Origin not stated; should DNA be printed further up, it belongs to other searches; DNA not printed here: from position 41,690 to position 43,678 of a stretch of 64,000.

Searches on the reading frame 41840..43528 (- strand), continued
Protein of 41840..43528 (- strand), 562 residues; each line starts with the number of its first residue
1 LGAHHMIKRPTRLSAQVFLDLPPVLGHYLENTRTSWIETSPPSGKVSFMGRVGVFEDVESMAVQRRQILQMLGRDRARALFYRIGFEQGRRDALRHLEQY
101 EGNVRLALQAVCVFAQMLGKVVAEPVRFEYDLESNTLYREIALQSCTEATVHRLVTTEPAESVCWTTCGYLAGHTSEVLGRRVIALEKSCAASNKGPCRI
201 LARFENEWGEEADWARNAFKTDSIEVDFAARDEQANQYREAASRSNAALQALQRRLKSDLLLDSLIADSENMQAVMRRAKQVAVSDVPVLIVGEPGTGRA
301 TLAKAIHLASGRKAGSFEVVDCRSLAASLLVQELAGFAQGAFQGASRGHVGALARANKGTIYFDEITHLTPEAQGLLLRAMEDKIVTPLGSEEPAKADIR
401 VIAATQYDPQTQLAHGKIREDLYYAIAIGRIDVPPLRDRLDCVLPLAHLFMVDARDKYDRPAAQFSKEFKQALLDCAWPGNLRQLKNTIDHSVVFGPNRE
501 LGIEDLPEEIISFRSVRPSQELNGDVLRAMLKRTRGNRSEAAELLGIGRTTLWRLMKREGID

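Call 41: find_homologous_proteins(query=window:41840-43528:-, max_evalue=1e-60)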
Query window:41840-43528:- (562 aa): 140 proteins with E <= 1e-60 among 8000 candidates; the best 120 are listed.
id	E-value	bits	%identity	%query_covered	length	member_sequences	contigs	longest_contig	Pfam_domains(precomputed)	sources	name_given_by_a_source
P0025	0.0e+0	1194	94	99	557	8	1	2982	PF00158.33,PF06505.17,PF07724.21,PF25601.2,PF02954.26,PF00493.30,PF00004.36,PF14532.13,PF07728.21,PF01078.28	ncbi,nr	ncbi:MAG: sigma 54-interacting transcriptional regulator [Candidatus Hydrogenedentes bacterium]|nr:s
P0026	0.0e+0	1121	89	99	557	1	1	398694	PF00158.33,PF06505.17,PF07724.21,PF02830.24,PF25601.2,PF02954.26,PF00493.30,PF00004.36,PF14532.13,PF07728.21,PF01078.28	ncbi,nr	ncbi:MAG: sigma 54-interacting transcriptional regulator [Candidatus Hydrogenedentes bacterium]|nr:s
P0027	0.0e+0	1100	86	99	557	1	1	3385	PF00158.33,PF06505.17,PF07724.21,PF02830.24,PF25601.2,PF02954.26,PF00493.30,PF00004.36,PF14532.13,PF07728.21,PF01078.28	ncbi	-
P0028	0.0e+0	1079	85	99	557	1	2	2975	PF00158.33,PF06505.17,PF02830.24,PF25601.2,PF02954.26,PF00493.30,PF00004.36,PF05496.19,PF14532.13,PF07728.21,PF01078.28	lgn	-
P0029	0.0e+0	1071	84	99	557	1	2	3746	PF00158.33,PF06505.17,PF07724.21,PF02830.24,PF25601.2,PF02954.26,PF00004.36,PF14532.13,PF07728.21,PF01078.28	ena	-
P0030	0.0e+0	1068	85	99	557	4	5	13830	PF00158.33,PF06505.17,PF07724.21,PF02830.24,PF25601.2,PF02954.26,PF00493.30,PF00004.36,PF14532.13,PF07728.21,PF01078.28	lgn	-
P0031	0.0e+0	1009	79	98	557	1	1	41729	PF00158.33,PF06505.17,PF25601.2,PF02954.26,PF00004.36,PF14532.13,PF07728.21,PF01078.28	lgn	-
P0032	5.1e-298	1007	79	99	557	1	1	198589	PF00158.33,PF06505.17,PF02830.24,PF25601.2,PF02954.26,PF14532.13,PF07728.21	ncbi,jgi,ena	-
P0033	2.6e-283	959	75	99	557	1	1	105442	PF00158.33,PF06505.17,PF25601.2,PF02954.26,PF14532.13,PF07728.21,PF01078.28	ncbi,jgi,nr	ncbi:MAG: sigma 54-interacting transcriptional regulator [Candidatus Hydrogenedentes bacterium]|nr:s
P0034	4.1e-257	872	69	99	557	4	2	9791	PF00158.33,PF06505.17,PF02830.24,PF25601.2,PF02954.26,PF14532.13,PF07728.21,PF01078.28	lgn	-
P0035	1.8e-221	754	59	99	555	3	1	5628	PF00158.33,PF06505.17,PF07724.21,PF02830.24,PF25601.2,PF02954.26,PF14532.13,PF01078.28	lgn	-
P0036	3.3e-215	734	57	99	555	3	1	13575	PF00158.33,PF06505.17,PF02830.24,PF25601.2,PF02954.26,PF00004.36,PF14532.13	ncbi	-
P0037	2.3e-211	721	58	97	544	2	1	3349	PF00158.33,PF06505.17,PF02830.24,PF25601.2,PF02954.26,PF00493.30,PF14532.13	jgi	jgi:DNA-binding NtrC family response regulator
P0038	6.6e-206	703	54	99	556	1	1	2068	PF00158.33,PF06505.17,PF02830.24,PF25601.2,PF02954.26,PF14532.13,PF07728.21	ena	-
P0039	1.5e-205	702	56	99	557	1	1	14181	PF00158.33,PF06505.17,PF02830.24,PF25601.2,PF02954.26,PF14532.13,PF07728.21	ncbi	-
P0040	1.8e-205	702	56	99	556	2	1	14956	PF00158.33,PF06505.17,PF02830.24,PF25601.2,PF02954.26,PF14532.13,PF07728.21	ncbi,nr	ncbi:MAG: sigma 54-interacting transcriptional regulator [Candidatus Hydrogenedentes bacterium]|nr:s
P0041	3.4e-205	701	54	99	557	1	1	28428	PF00158.33,PF06505.17,PF02830.24,PF25601.2,PF02954.26,PF14532.13,PF07728.21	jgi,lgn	-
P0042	5.8e-205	700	55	99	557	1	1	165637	PF00158.33,PF06505.17,PF25601.2,PF02954.26,PF14532.13,PF07728.21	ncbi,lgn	ncbi:MAG: hypothetical protein AMXMBFR82_14060 [Candidatus Hydrogenedentota bacterium]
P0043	4.8e-202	690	55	99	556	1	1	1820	PF00158.33,PF06505.17,PF02830.24,PF25601.2,PF02954.26,PF14532.13,PF07728.21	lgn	-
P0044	8.7e-201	686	55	99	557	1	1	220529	PF00158.33,PF06505.17,PF02830.24,PF25601.2,PF02954.26,PF14532.13,PF07728.21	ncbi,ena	-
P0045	6.7e-200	683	54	99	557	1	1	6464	PF00158.33,PF06505.17,PF25601.2,PF02954.26,PF14532.13,PF07728.21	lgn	-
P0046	5.2e-199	680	53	99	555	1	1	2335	PF00158.33,PF06505.17,PF02830.24,PF25601.2,PF02954.26,PF14532.13,PF07728.21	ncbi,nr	ncbi:MAG: sigma-54-dependent Fis family transcriptional regulator [bacterium]|nr:sigma-54-dependent 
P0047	1.2e-197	676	54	99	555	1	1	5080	PF00158.33,PF06505.17,PF02830.24,PF25601.2,PF02954.26,PF14532.13,PF07728.21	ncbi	-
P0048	1.6e-197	675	54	99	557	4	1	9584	PF00158.33,PF06505.17,PF02830.24,PF25601.2,PF02954.26,PF14532.13,PF07728.21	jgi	jgi:DNA-binding NtrC family response regulator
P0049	4.4e-193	661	52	99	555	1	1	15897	PF00158.33,PF06505.17,PF02830.24,PF25601.2,PF02954.26,PF14532.13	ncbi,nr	ncbi:MAG: sigma 54-interacting transcriptional regulator [Candidatus Hydrogenedentes bacterium]|nr:s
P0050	1.4e-189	649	53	99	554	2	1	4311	PF00158.33,PF06505.17,PF02830.24,PF25601.2,PF02954.26,PF14532.13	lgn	-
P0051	5.9e-188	644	53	99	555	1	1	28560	PF00158.33,PF06505.17,PF02830.24,PF25601.2,PF02954.26,PF14532.13,PF07728.21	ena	-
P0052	2.8e-187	642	52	98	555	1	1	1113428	PF00158.33,PF06505.17,PF07724.21,PF02830.24,PF25601.2,PF02954.26,PF14532.13,PF07728.21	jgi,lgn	jgi:DNA-binding NtrC family response regulator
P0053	3.8e-187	641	53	98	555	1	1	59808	PF00158.33,PF06505.17,PF02830.24,PF25601.2,PF02954.26,PF14532.13,PF07728.21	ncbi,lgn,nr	ncbi:MAG: sigma 54-interacting transcriptional regulator [Candidatus Hydrogenedentes bacterium]|nr:s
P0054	6.7e-187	640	50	99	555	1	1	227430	PF00158.33,PF06505.17,PF13384.13,PF02830.24,PF25601.2,PF02954.26,PF00004.36,PF13401.13,PF14532.13,PF07728.21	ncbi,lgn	ncbi:MAG: hypothetical protein AMXMBFR84_12750 [Candidatus Hydrogenedentota bacterium]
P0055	2.1e-186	639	53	98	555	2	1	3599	PF00158.33,PF06505.17,PF02830.24,PF25601.2,PF02954.26,PF14532.13,PF07728.21,PF01078.28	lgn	-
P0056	5.5e-182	624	50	99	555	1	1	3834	PF00158.33,PF07724.21,PF02830.24,PF25601.2,PF02954.26,PF14532.13,PF07728.21,PF01078.28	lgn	-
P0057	1.5e-181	623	51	99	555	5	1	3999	PF00158.33,PF06505.17,PF02830.24,PF25601.2,PF02954.26,PF14532.13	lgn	-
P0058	3.0e-181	622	49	98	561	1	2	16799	PF00158.33,PF06505.17,PF02830.24,PF25601.2,PF02954.26,PF14532.13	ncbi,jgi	jgi:two-component system, NtrC family, response regulator HydG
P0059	1.3e-180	620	51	99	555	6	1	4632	PF00158.33,PF06505.17,PF02830.24,PF25601.2,PF02954.26,PF14532.13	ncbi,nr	ncbi:MAG TPA: sigma 54-interacting transcriptional regulator [Candidatus Hydrogenedentes bacterium]|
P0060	1.5e-179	616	52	98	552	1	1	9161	PF00158.33,PF06505.17,PF02830.24,PF25601.2,PF02954.26,PF14532.13,PF01078.28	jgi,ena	-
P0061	5.1e-179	614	50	98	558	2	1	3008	PF00158.33,PF06505.17,PF02830.24,PF25601.2,PF02954.26,PF14532.13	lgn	-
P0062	7.1e-179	614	50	98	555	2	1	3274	PF00158.33,PF06505.17,PF02830.24,PF25601.2,PF02954.26,PF14532.13,PF07728.21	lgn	-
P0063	7.2e-179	614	51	98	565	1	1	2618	PF00158.33,PF06505.17,PF02830.24,PF25601.2,PF02954.26,PF14532.13,PF07728.21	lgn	-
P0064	8.3e-179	614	50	99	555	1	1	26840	PF00158.33,PF06505.17,PF02830.24,PF25601.2,PF02954.26,PF14532.13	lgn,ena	-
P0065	1.0e-178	613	50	99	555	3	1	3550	PF00158.33,PF06505.17,PF02830.24,PF25601.2,PF02954.26,PF14532.13,PF07728.21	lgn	-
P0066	1.6e-178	613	49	99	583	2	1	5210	PF00158.33,PF06505.17,PF02830.24,PF25601.2,PF02954.26,PF00493.30,PF00004.36,PF14532.13,PF07728.21,PF01078.28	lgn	-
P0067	3.0e-178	612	48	98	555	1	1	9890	PF00158.33,PF06505.17,PF02830.24,PF25601.2,PF02954.26,PF14532.13,PF07728.21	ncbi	-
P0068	9.6e-178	610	48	99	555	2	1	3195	PF00158.33,PF06505.17,PF02830.24,PF25601.2,PF02954.26,PF14532.13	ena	-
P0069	1.3e-177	610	50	98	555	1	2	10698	PF00158.33,PF06505.17,PF02830.24,PF25601.2,PF02954.26,PF14532.13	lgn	-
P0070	1.9e-177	609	49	99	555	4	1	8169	PF00158.33,PF06505.17,PF02830.24,PF25601.2,PF02954.26,PF14532.13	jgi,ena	-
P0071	2.0e-177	609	50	99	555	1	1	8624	PF00158.33,PF06505.17,PF02830.24,PF25601.2,PF02954.26,PF00493.30,PF14532.13,PF07728.21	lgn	-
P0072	3.1e-177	609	50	98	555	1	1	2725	PF00158.33,PF06505.17,PF02830.24,PF25601.2,PF02954.26,PF13401.13,PF14532.13,PF07728.21,PF01078.28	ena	-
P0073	1.1e-176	607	50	98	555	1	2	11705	PF00158.33,PF06505.17,PF02830.24,PF25601.2,PF02954.26,PF00493.30,PF14532.13,PF07728.21,PF01078.28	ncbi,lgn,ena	-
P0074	1.3e-176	606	50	99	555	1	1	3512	PF00158.33,PF06505.17,PF02830.24,PF25601.2,PF02954.26,PF14532.13,PF07728.21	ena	-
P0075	3.1e-176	605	49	98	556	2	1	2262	PF00158.33,PF06505.17,PF02830.24,PF25601.2,PF02954.26,PF14532.13,PF07728.21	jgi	-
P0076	6.0e-176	604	49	99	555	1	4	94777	PF00158.33,PF06505.17,PF07724.21,PF02830.24,PF25601.2,PF02954.26,PF14532.13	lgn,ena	-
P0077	1.6e-175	603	50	99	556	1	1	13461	PF00158.33,PF06505.17,PF02830.24,PF25601.2,PF02954.26,PF14532.13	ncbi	-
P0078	1.4e-174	600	53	90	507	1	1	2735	PF00158.33,PF06505.17,PF02830.24,PF25601.2,PF02954.26,PF14532.13,PF07728.21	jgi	jgi:DNA-binding NtrC family response regulator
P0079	1.5e-174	600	49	98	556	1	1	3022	PF00158.33,PF06505.17,PF02830.24,PF25601.2,PF02954.26,PF14532.13,PF07728.21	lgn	-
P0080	2.1e-174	599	49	98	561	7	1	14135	PF00158.33,PF06505.17,PF02830.24,PF25601.2,PF02954.26,PF14532.13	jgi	jgi:DNA-binding NtrC family response regulator/predicted hydrocarbon binding protein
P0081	7.0e-174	597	48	99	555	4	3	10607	PF00158.33,PF06505.17,PF02830.24,PF25601.2,PF02954.26,PF14532.13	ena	-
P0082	9.8e-174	597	48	99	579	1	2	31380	PF00158.33,PF06505.17,PF02830.24,PF25601.2,PF02954.26,PF14532.13,PF07728.21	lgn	-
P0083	1.0e-173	597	50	99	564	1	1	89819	PF00158.33,PF06505.17,PF02830.24,PF25601.2,PF02954.26,PF14532.13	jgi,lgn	jgi:two-component system response regulator HydG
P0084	2.5e-173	596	49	98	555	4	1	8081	PF00158.33,PF06505.17,PF02830.24,PF25601.2,PF02954.26,PF14532.13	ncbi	-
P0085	4.1e-173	595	50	98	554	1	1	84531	PF00158.33,PF02830.24,PF25601.2,PF02954.26,PF14532.13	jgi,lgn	jgi:DNA-binding NtrC family response regulator/predicted hydrocarbon binding protein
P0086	4.2e-173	595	47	99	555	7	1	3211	PF00158.33,PF06505.17,PF07724.21,PF02830.24,PF25601.2,PF02954.26,PF14532.13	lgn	-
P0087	8.4e-173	594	48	99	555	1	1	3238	PF00158.33,PF06505.17,PF02830.24,PF25601.2,PF02954.26,PF14532.13,PF07728.21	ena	-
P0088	8.6e-173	594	48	99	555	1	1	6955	PF00158.33,PF06505.17,PF02830.24,PF25601.2,PF02954.26,PF14532.13,PF07728.21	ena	-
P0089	1.8e-172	593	47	99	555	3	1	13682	PF00158.33,PF06505.17,PF02830.24,PF25601.2,PF02954.26,PF14532.13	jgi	jgi:DNA-binding NtrC family response regulator/predicted hydrocarbon binding protein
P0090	2.7e-172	592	48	98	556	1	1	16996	PF00158.33,PF06505.17,PF02830.24,PF25601.2,PF02954.26,PF14532.13,PF07728.21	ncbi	-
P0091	5.1e-172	591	49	99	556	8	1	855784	PF00158.33,PF06505.17,PF02830.24,PF25601.2,PF02954.26,PF14532.13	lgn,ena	-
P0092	1.7e-171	590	49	99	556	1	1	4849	PF00158.33,PF06505.17,PF02830.24,PF25601.2,PF02954.26,PF14532.13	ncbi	ncbi:MAG: sigma 54-interacting transcriptional regulator [Candidatus Hydrogenedentota bacterium]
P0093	2.2e-171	589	49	99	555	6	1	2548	PF00158.33,PF06505.17,PF02830.24,PF25601.2,PF02954.26,PF14532.13,PF07728.21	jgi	-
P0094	2.6e-171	589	48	99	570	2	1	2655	PF00158.33,PF06505.17,PF02830.24,PF25601.2,PF02954.26,PF14532.13,PF07728.21,PF01078.28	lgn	-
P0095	3.8e-171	588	48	99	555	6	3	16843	PF00158.33,PF06505.17,PF02830.24,PF25601.2,PF02954.26,PF14532.13,PF07728.21,PF20720.4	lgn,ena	-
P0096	4.6e-171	588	48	99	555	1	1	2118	PF00158.33,PF06505.17,PF02830.24,PF25601.2,PF02954.26,PF14532.13,PF07728.21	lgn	-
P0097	6.7e-171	588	48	98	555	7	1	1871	PF00158.33,PF06505.17,PF02830.24,PF25601.2,PF02954.26,PF14532.13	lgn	-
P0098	2.6e-170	586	47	99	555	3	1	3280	PF00158.33,PF07724.21,PF02830.24,PF25601.2,PF02954.26,PF14532.13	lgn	-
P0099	3.2e-170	585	48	98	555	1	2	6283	PF00158.33,PF06505.17,PF02830.24,PF25601.2,PF02954.26,PF14532.13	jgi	-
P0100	6.0e-170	584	47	99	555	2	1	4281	PF00158.33,PF06505.17,PF07724.21,PF02830.24,PF25601.2,PF02954.26,PF14532.13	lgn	-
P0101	9.7e-170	584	47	99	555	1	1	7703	PF00158.33,PF06505.17,PF02830.24,PF25601.2,PF02954.26,PF14532.13,PF07728.21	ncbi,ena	-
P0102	1.2e-169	583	47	99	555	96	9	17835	PF00158.33,PF06505.17,PF02830.24,PF25601.2,PF02954.26,PF14532.13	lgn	-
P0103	4.8e-169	581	48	99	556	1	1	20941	PF00158.33,PF06505.17,PF02830.24,PF25601.2,PF02954.26,PF14532.13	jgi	jgi:two-component system, NtrC family, response regulator HydG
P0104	2.3e-168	579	48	99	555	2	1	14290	PF00158.33,PF06505.17,PF02830.24,PF25601.2,PF02954.26,PF14532.13,PF07728.21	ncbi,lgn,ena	-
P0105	1.7e-167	576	48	98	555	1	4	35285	PF00158.33,PF06505.17,PF02830.24,PF25601.2,PF02954.26,PF14532.13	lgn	-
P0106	2.3e-166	573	49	54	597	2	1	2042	PF00158.33,PF06505.17,PF02830.24,PF25601.2,PF02954.26,PF14532.13,PF07728.21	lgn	-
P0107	1.0e-165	570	45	99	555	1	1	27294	PF00158.33,PF06505.17,PF02830.24,PF25601.2,PF02954.26,PF14532.13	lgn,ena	-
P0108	2.2e-165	569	46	99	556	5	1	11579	PF00158.33,PF06505.17,PF02830.24,PF25601.2,PF02954.26,PF14532.13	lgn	-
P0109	7.5e-165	568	48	99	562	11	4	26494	PF00158.33,PF06505.17,PF02830.24,PF25601.2,PF02954.26,PF14532.13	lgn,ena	-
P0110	3.1e-164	566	47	98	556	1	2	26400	PF00158.33,PF06505.17,PF02830.24,PF25601.2,PF02954.26,PF14532.13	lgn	-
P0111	1.3e-163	564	47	99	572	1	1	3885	PF00158.33,PF06505.17,PF02830.24,PF25601.2,PF02954.26,PF14532.13,PF07728.21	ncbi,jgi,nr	ncbi:MAG: sigma 54-interacting transcriptional regulator [FCB group bacterium]|jgi:transcriptional r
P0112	1.3e-163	564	47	99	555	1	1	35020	PF00158.33,PF06505.17,PF02830.24,PF25601.2,PF02954.26,PF14532.13,PF07728.21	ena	-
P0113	3.0e-163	562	47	100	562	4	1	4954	PF00158.33,PF06505.17,PF02830.24,PF25601.2,PF02954.26,PF14532.13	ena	-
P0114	4.4e-163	562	46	99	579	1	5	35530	PF00158.33,PF06505.17,PF02830.24,PF25601.2,PF02954.26,PF14532.13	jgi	jgi:DNA-binding NtrC family response regulator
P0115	2.9e-162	559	50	99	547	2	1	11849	PF00158.33,PF06505.17,PF02830.24,PF25601.2,PF02954.26,PF14532.13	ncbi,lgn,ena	-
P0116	1.7e-161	557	50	91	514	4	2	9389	PF00158.33,PF06505.17,PF02830.24,PF25601.2,PF02954.26,PF14532.13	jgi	jgi:DNA-binding NtrC family response regulator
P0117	3.3e-161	556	47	98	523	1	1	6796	PF00158.33,PF06505.17,PF02830.24,PF25601.2,PF02954.26,PF14532.13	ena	-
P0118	4.5e-161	555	48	99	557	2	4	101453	PF00158.33,PF06505.17,PF02830.24,PF25601.2,PF02954.26,PF14532.13,PF07728.21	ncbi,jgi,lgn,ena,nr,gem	ncbi:MAG TPA: sigma 54-interacting transcriptional regulator [Candidatus Hydrogenedentes bacterium]|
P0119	1.0e-160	554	47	98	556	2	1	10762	PF00158.33,PF06505.17,PF02830.24,PF25601.2,PF02954.26,PF14532.13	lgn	-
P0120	2.4e-160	553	48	98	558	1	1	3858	PF00158.33,PF06505.17,PF02830.24,PF25601.2,PF02954.26,PF14532.13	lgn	-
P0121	5.8e-160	552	45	98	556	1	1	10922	PF00158.33,PF06505.17,PF02830.24,PF25601.2,PF02954.26,PF14532.13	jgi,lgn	-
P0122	2.6e-159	549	45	99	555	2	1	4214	PF00158.33,PF06505.17,PF02830.24,PF25601.2,PF02954.26,PF14532.13,PF07728.21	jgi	jgi:DNA-binding NtrC family response regulator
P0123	7.5e-159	548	50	87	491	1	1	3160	PF00158.33,PF02830.24,PF25601.2,PF02954.26,PF14532.13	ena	-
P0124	1.5e-158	547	46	98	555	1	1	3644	PF00158.33,PF06505.17,PF02830.24,PF25601.2,PF02954.26,PF00493.30,PF14532.13,PF07728.21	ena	-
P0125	2.8e-158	546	50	84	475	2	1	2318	PF00158.33,PF06505.17,PF02830.24,PF25601.2,PF14532.13,PF07728.21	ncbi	ncbi:MAG: sigma 54-interacting transcriptional regulator, partial [Candidatus Hydrogenedentales bact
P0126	6.5e-158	545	48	98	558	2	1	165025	PF00158.33,PF06505.17,PF02830.24,PF25601.2,PF02954.26,PF14532.13,PF07728.21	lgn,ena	-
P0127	2.7e-157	543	46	97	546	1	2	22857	PF00158.33,PF06505.17,PF02830.24,PF25601.2,PF02954.26,PF14532.13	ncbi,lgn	-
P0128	3.4e-157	542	45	99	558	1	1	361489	PF00158.33,PF06505.17,PF02830.24,PF25601.2,PF02954.26,PF14532.13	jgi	jgi:two-component system response regulator HydG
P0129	5.0e-157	542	46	99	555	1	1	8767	PF00158.33,PF06505.17,PF25601.2,PF02954.26,PF14532.13,PF07728.21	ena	-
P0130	8.8e-157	541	46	98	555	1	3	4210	PF00158.33,PF06505.17,PF02830.24,PF25601.2,PF02954.26,PF14532.13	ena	-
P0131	1.0e-155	538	46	92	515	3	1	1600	PF00158.33,PF06505.17,PF07724.21,PF02830.24,PF25601.2,PF02954.26,PF14532.13,PF07728.21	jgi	jgi:DNA-binding NtrC family response regulator/predicted hydrocarbon binding protein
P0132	1.9e-155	537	48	98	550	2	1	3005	PF00158.33,PF06505.17,PF02830.24,PF25601.2,PF02954.26,PF14532.13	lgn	-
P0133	1.2e-154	534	45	99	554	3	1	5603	PF00158.33,PF02830.24,PF25601.2,PF02954.26,PF14532.13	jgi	jgi:two-component system, NtrC family, response regulator HydG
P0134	2.0e-154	533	45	98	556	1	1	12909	PF00158.33,PF06505.17,PF02830.24,PF25601.2,PF02954.26,PF14532.13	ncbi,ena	-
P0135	5.6e-154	532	47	98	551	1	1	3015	PF00158.33,PF06505.17,PF02830.24,PF25601.2,PF02954.26,PF14532.13,PF07728.21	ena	-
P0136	2.7e-152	526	45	97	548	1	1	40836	PF00158.33,PF06505.17,PF02830.24,PF25601.2,PF02954.26,PF14532.13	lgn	-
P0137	3.4e-152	526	45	99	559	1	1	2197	PF00158.33,PF25601.2,PF02954.26,PF14532.13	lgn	-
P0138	7.8e-152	525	47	98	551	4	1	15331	PF00158.33,PF06505.17,PF02830.24,PF25601.2,PF02954.26,PF14532.13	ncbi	ncbi:MAG: sigma 54-interacting transcriptional regulator [Candidatus Hydrogenedentota bacterium]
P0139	2.0e-151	523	45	98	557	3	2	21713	PF00158.33,PF06505.17,PF02830.24,PF25601.2,PF02954.26,PF14532.13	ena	-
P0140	5.8e-151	522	45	97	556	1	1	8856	PF00158.33,PF06505.17,PF02830.24,PF25601.2,PF02954.26,PF14532.13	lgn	-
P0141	6.4e-151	522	44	98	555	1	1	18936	PF00158.33,PF06505.17,PF02830.24,PF25601.2,PF02954.26,PF14532.13,PF07728.21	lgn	-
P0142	2.2e-149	517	46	98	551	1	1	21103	PF00158.33,PF06505.17,PF02830.24,PF25601.2,PF02954.26,PF14532.13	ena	-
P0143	3.6e-149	516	48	88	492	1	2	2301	PF00158.33,PF02830.24,PF25601.2,PF02954.26,PF14532.13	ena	-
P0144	6.4e-149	515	44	99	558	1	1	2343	PF00158.33,PF06505.17,PF02830.24,PF25601.2,PF02954.26,PF14532.13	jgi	jgi:DNA-binding NtrC family response regulator/predicted hydrocarbon binding protein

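Call 43: find_encoding_contigs(protein=P0032, flank=10000, max_places=1)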
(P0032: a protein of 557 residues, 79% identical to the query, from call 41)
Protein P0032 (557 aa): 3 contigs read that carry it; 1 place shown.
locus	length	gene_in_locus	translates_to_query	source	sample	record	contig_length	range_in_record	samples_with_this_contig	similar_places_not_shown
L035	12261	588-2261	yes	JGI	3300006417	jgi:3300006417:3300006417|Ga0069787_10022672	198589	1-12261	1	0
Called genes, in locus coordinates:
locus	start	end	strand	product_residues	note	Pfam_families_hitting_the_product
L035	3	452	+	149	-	?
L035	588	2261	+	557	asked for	PF06505:XylR_N, PF02830:V4R, PF00158:Sigma54_activat, PF14532:Sigma54_activ_2, PF07728:AAA_5 (weak), PF25601:AAA_lid_14, PF02954:HTH_8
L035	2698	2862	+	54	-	-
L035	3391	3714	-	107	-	PF07883:Cupin_2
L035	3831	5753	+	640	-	-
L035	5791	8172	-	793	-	PF00775:Dioxygenase_C (faint), PF02369:Big_1 (faint), PF10670:DUF4198 (faint), PF23193:NOMO_3rd (faint), PF24025:Ig_DR_A0283-like (faint), PF13620:CarboxypepD_reg, PF13715:CarbopepD_reg_2, PF13620:CarboxypepD_reg, +10 more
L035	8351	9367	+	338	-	-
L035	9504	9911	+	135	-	-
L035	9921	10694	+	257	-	PF04116:FA_hydroxylase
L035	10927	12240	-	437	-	PF05157:MshEN, PF08668:HDOD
